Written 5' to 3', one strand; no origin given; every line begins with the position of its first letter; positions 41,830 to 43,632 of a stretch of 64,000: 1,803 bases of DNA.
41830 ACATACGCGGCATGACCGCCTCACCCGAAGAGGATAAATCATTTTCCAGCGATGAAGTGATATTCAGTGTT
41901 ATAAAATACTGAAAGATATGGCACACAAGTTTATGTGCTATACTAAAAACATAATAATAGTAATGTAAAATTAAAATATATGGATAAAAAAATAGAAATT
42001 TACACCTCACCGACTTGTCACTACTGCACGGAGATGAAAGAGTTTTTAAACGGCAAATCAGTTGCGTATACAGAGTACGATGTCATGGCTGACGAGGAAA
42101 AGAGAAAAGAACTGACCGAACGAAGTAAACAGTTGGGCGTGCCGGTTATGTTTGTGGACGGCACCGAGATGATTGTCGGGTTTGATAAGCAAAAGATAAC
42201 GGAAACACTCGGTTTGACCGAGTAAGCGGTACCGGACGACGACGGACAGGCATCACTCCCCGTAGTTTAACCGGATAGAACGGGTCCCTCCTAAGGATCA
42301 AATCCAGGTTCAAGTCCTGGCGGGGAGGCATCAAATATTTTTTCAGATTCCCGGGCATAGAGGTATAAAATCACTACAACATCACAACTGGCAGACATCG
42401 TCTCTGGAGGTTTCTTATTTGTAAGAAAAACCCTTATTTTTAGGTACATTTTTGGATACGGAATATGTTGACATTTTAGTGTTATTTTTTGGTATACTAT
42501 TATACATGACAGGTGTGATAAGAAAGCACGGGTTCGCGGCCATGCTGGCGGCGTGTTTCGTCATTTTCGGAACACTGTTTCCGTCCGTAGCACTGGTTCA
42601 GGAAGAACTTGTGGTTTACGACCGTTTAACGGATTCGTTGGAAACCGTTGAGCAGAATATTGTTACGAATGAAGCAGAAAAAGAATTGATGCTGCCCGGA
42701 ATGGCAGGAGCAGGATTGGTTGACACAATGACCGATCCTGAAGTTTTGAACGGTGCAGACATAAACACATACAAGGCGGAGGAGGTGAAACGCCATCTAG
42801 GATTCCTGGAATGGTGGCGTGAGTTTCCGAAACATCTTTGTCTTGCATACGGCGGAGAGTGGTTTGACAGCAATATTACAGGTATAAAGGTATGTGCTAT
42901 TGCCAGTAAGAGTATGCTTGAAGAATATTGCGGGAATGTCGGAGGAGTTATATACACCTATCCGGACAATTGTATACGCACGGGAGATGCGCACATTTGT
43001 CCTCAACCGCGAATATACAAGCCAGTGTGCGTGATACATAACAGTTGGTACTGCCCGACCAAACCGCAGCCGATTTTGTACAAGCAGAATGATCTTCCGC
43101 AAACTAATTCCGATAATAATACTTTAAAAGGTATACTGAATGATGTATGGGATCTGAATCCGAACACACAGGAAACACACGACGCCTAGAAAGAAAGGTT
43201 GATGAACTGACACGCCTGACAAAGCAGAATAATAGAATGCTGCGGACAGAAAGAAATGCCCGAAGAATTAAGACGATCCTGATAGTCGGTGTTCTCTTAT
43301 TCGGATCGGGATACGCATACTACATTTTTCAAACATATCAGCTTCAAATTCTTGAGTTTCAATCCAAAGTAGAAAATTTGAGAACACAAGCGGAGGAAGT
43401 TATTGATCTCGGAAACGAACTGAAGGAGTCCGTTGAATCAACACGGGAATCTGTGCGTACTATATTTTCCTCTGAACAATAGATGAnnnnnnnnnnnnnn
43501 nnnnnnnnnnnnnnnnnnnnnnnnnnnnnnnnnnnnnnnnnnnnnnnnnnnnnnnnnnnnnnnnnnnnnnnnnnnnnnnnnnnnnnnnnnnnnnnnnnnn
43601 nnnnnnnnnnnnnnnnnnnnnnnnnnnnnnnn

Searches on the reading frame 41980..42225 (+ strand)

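Call 4: search_protein_families(library=pfam, proteins=[window:41980-42225:+], max_evalue=1)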
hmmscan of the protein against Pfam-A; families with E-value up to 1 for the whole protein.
window:41980-42225:+ (81 aa): 11 families
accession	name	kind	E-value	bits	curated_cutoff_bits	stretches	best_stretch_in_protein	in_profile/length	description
PF00462.30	Glutaredoxin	-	3.4e-18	66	22.9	1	5-62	1-58/60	Glutaredoxin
PF13417.12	GST_N_3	-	6.8e-06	26.8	22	1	8-65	2-57/75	Glutathione S-transferase, N-terminal domain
PF13192.12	Thioredoxin_3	-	3.1e-05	24.4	24.8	1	4-76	2-74/76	Thioredoxin domain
PF05768.20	Glrx-like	-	8.1e-05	23.3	26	1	4-70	1-69/77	Glutaredoxin-like domain (DUF836)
PF01323.26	DSBA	-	0.01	16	25.6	1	40-71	153-183/191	DSBA-like thioredoxin domain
PF04908.21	SH3BGR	-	0.012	16.2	21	1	18-49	22-53/99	SH3-binding, glutamic acid-rich protein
PF13098.12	Thioredoxin_2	-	0.033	15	27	1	7-71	11-85/104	Thioredoxin-like domain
PF06764.17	DUF1223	-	0.042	14.3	30.7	0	5-25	2-22/202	Protein of unknown function (DUF1223)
PF13409.12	GST_N_2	-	0.11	13.5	25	1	12-67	1-59/70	Glutathione S-transferase, N-terminal domain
PF13462.12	Thioredoxin_4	-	0.13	12.9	23.2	0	3-22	15-34/165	Thioredoxin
PF06936.16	Selenoprotein_S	-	0.13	12.5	29.8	1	18-47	91-120/192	Selenoprotein S (SelS)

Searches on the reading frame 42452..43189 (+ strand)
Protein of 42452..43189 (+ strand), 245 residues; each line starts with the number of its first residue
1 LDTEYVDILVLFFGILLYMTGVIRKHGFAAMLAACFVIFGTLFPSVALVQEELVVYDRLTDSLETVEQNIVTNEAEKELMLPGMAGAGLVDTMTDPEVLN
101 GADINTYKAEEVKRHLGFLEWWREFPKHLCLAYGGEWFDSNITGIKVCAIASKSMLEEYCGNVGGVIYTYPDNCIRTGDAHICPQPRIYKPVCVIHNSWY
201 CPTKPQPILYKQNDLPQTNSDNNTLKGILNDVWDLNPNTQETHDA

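Call 4: search_protein_families(library=pfam, proteins=[window:42452-43189:+], max_evalue=1)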
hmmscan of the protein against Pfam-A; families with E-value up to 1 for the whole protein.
window:42452-43189:+ (245 aa): 0 families

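Call 5: search_protein_families(library=ncbifam, proteins=[window:42452-43189:+], max_evalue=1)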
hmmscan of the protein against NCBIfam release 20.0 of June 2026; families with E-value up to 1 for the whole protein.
window:42452-43189:+ (245 aa): 1 family
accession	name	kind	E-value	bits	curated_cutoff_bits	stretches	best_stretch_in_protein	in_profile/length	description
NF047654.1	DiguCycDgcRLepto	equivalog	0.025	13.5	500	1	39-114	216-290/295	diguanylate cyclase DgcR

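Call 8: search_protein_families(library=phrogs, proteins=[window:42452-43189:+], max_evalue=1)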
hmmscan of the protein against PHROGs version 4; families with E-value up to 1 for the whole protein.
window:42452-43189:+ (245 aa): 1 family
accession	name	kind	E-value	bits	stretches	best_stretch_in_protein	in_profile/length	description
phrog_25985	-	unknown function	0.18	12.8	1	63-112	80-126/186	-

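Call 9: search_protein_families(library=padloc, proteins=[window:42452-43189:+], max_evalue=1)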
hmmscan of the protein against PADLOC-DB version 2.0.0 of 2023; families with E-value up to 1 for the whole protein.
window:42452-43189:+ (245 aa): 0 families

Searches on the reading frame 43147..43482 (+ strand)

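Call 4: search_protein_families(library=pfam, proteins=[window:43147-43482:+], max_evalue=1)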
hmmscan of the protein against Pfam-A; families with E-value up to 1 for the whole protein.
window:43147-43482:+ (111 aa): 3 families
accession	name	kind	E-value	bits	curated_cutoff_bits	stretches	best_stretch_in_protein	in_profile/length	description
PF20667.3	Sec10_N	-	0.017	15.7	27.4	0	3-29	36-62/118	Exocyst complex component Sec10, N-terminal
PF09307.15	MHC2-interact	-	0.088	13.1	26.9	1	16-82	9-75/109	CLIP, MHC2 interacting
PF06103.16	DUF948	-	0.39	11.4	37.2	0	70-108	37-75/89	Bacterial protein of unknown function (DUF948)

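Call 5: search_protein_families(library=ncbifam, proteins=[window:43147-43482:+], max_evalue=1)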
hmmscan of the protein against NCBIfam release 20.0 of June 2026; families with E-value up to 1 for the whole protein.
window:43147-43482:+ (111 aa): 0 families

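Call 8: search_protein_families(library=phrogs, proteins=[window:43147-43482:+], max_evalue=1)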
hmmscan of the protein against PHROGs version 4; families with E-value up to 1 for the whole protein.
window:43147-43482:+ (111 aa): 7 families
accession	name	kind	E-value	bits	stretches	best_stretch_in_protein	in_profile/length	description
phrog_10434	-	unknown function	0.033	15.4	1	56-96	19-59/117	-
phrog_8972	-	unknown function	0.05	15.1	1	27-67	30-70/79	-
phrog_3735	-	unknown function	0.07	14.1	1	48-98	50-95/182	-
phrog_32549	-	unknown function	0.093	13.9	0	38-87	4-56/119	-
phrog_1009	-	unknown function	0.23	12.6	0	46-97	14-65/103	-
phrog_739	-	lysis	0.33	12.2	1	44-99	10-70/122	Rz-like spanin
phrog_2990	-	unknown function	0.51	11.5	0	5-31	29-55/133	-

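Call 9: search_protein_families(library=padloc, proteins=[window:43147-43482:+], max_evalue=1)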
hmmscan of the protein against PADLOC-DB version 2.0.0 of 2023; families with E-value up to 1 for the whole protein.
window:43147-43482:+ (111 aa): 1 family
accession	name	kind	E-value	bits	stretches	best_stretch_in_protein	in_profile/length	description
PDLC01489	Cas2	-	0.018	13.5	1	55-91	28-51/69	"CAS-I,CAS-II,CAS-III,CAS-IV,CAS-V,CAS-VI; acquisition_2"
